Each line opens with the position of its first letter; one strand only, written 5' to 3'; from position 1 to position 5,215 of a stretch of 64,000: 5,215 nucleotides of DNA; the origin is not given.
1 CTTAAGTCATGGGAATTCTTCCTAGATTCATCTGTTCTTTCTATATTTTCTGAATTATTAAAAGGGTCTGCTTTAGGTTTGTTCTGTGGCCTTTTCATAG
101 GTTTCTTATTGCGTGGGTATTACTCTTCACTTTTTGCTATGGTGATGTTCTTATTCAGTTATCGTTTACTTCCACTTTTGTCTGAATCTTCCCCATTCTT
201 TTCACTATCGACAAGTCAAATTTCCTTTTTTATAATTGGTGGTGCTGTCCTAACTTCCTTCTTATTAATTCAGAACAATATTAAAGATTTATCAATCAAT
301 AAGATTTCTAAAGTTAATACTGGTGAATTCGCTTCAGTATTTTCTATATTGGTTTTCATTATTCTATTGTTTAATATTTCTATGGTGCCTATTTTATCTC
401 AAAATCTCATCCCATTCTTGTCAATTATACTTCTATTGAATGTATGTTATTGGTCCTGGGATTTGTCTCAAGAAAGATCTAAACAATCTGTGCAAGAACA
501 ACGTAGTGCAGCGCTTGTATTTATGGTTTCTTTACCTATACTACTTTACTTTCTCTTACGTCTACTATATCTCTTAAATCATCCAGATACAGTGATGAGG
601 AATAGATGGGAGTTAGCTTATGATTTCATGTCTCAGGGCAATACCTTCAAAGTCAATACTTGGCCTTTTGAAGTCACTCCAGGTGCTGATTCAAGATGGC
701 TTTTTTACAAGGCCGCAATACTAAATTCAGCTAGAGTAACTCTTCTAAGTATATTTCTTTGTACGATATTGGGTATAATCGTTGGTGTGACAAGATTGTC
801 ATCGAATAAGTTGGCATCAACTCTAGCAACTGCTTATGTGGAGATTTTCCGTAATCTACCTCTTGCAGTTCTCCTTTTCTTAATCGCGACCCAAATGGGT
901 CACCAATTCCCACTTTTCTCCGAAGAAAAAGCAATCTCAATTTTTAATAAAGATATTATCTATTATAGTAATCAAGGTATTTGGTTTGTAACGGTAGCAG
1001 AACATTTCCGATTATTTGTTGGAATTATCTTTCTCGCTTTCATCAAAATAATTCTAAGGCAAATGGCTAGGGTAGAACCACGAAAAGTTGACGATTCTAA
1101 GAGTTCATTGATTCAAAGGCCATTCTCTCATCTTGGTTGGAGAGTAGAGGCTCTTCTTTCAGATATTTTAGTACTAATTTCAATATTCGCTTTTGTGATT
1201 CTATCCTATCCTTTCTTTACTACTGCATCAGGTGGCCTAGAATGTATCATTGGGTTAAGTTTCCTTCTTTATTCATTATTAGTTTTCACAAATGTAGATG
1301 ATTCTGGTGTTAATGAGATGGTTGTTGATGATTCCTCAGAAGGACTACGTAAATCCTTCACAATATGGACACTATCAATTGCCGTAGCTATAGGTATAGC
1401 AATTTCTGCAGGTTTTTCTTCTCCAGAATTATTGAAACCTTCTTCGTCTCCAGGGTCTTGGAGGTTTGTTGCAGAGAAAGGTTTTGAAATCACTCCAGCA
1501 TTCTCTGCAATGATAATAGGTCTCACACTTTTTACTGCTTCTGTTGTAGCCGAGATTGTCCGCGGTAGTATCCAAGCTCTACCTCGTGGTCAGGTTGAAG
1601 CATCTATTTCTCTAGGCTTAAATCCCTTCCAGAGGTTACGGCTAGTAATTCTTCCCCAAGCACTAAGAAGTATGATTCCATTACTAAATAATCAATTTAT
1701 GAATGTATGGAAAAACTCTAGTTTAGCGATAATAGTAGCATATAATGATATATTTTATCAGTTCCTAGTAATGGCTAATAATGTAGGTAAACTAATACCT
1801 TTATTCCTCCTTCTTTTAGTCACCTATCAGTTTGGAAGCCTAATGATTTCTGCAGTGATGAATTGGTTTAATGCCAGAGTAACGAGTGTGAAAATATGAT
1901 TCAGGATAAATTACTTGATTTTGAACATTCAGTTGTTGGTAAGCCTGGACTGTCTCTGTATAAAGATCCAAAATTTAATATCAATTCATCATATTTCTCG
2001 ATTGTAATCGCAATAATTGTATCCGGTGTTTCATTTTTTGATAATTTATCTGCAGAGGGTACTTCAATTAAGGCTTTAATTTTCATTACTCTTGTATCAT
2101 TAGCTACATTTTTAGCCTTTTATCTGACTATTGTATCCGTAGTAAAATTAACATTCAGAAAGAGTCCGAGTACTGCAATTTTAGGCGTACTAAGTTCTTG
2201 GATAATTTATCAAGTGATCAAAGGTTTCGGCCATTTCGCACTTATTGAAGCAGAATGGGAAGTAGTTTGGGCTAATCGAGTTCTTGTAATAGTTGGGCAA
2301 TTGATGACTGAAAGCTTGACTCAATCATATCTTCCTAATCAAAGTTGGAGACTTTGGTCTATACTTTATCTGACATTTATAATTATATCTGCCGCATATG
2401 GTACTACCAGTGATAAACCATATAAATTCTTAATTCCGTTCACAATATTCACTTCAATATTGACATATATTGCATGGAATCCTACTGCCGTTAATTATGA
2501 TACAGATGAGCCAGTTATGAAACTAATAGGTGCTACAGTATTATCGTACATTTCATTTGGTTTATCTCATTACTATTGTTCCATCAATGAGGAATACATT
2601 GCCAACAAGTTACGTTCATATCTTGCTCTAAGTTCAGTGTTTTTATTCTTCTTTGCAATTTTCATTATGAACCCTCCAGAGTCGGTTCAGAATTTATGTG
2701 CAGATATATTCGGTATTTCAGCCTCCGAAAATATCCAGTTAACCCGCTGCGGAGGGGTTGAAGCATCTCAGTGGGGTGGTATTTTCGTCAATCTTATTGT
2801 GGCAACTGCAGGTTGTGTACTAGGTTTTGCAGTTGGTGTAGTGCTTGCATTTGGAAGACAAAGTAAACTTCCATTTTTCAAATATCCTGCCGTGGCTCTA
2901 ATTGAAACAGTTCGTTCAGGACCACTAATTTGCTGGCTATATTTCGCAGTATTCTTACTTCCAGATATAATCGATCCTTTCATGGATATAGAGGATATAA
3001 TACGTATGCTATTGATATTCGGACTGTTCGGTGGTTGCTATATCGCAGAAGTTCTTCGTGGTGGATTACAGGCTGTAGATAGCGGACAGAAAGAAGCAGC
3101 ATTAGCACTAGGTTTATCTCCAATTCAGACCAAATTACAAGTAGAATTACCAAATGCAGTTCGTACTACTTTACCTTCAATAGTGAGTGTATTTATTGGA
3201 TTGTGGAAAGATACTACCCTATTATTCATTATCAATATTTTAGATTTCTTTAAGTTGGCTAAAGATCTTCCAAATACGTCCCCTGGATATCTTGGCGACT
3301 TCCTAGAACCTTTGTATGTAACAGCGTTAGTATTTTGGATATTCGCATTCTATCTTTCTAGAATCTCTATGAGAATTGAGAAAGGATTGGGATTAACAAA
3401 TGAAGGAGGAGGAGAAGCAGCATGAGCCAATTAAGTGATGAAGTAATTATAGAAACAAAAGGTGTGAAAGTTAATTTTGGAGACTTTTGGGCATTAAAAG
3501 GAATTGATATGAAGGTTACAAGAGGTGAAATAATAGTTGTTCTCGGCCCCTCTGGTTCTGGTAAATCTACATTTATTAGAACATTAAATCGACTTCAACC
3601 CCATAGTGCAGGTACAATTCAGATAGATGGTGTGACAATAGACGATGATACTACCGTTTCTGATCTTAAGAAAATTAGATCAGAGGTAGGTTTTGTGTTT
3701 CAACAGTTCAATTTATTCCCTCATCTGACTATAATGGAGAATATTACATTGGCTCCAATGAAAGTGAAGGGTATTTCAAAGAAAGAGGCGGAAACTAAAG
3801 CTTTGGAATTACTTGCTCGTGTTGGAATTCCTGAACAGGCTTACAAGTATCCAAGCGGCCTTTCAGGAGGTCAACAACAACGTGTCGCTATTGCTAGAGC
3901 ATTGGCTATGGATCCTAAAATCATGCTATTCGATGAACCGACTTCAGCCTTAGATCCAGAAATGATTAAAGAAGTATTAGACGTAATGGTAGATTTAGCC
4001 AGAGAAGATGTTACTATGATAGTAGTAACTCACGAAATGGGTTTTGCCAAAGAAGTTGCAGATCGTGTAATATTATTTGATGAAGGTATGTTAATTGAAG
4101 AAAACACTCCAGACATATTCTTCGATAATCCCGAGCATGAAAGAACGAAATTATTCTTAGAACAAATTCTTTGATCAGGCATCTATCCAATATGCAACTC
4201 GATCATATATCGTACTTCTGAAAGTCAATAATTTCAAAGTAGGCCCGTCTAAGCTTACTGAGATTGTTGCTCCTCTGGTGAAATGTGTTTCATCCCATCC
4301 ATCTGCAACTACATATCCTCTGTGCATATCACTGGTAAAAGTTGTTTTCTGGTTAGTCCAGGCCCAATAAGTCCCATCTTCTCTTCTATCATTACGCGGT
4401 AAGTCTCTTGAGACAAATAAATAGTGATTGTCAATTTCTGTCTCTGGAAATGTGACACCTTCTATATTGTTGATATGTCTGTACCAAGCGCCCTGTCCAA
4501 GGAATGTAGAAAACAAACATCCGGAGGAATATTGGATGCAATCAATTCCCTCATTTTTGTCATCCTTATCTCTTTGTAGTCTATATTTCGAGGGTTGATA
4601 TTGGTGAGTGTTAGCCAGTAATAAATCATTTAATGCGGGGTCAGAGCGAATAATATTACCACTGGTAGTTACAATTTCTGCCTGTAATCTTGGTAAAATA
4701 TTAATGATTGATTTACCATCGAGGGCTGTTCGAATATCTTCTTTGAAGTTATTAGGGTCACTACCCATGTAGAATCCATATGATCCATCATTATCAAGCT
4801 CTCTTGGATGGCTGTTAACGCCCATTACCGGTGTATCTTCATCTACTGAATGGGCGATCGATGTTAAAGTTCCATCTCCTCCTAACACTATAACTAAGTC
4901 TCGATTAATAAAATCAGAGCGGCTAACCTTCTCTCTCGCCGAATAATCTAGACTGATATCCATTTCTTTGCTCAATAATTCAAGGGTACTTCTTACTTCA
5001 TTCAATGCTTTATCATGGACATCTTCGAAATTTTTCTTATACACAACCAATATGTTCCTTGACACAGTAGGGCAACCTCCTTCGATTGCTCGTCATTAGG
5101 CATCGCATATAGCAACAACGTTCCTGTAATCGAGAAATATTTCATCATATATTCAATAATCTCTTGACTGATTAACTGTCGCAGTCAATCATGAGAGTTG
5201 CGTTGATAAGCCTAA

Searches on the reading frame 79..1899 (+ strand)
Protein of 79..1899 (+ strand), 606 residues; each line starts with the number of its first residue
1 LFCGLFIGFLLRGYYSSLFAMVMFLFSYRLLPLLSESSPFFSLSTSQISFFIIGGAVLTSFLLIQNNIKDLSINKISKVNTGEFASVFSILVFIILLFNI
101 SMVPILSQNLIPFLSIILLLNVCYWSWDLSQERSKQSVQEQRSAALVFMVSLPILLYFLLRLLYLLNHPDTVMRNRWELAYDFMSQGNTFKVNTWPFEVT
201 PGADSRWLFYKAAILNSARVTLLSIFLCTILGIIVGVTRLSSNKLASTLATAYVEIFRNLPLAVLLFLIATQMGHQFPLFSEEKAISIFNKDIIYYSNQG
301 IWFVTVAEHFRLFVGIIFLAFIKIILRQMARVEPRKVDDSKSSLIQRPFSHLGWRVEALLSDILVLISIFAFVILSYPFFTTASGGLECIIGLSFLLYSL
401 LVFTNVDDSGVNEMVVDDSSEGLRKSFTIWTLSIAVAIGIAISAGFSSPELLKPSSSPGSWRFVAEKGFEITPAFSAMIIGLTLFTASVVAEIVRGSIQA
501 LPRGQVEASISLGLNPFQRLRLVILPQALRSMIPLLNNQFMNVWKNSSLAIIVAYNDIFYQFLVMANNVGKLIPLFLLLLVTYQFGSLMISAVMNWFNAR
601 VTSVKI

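Call 26: search_protein_families(library=pfam, proteins=[window:79-1899:+], max_evalue=0.00001)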
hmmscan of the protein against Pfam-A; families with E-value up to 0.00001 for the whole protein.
window:79-1899:+ (606 aa): 1 family
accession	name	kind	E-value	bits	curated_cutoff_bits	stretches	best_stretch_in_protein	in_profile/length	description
PF00528.27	BPD_transp_1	-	1.5e-10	41.6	26.4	1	437-602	43-183/184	Binding-protein-dependent transport system inner membrane component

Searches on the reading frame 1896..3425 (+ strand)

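Call 26: search_protein_families(library=pfam, proteins=[window:1896-3425:+], max_evalue=0.00001)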
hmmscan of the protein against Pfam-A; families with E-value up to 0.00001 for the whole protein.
window:1896-3425:+ (509 aa): 1 family
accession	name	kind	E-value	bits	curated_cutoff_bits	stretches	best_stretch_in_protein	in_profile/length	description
PF00528.27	BPD_transp_1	-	4.3e-13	49.8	26.4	1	310-490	1-174/184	Binding-protein-dependent transport system inner membrane component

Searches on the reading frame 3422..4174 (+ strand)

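Call 26: search_protein_families(library=pfam, proteins=[window:3422-4174:+], max_evalue=0.00001)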
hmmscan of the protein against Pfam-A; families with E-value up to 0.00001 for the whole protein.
window:3422-4174:+ (250 aa): 3 families
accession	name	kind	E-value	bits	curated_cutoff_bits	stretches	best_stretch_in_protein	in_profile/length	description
PF00005.33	ABC_tran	-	1.2e-37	130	25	1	25-175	1-137/137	ABC transporter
PF13304.12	AAA_21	-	1.1e-14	55.6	27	1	146-206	237-300/304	AAA domain, putative AbiEii toxin, Type IV TA system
PF02463.25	SMC_N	-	7.8e-08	32.4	40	1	36-213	25-206/220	RecF/RecN/SMC N terminal domain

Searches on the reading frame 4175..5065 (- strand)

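Call 26: search_protein_families(library=pfam, proteins=[window:4175-5065:-], max_evalue=0.00001)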
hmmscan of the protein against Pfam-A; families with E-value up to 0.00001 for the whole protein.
window:4175-5065:- (296 aa): 1 family
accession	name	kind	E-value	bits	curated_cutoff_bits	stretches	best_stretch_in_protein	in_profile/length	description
PF01513.26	NAD_kinase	-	1e-07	32.8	25.5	1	46-116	64-127/130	ATP-NAD kinase N-terminal domain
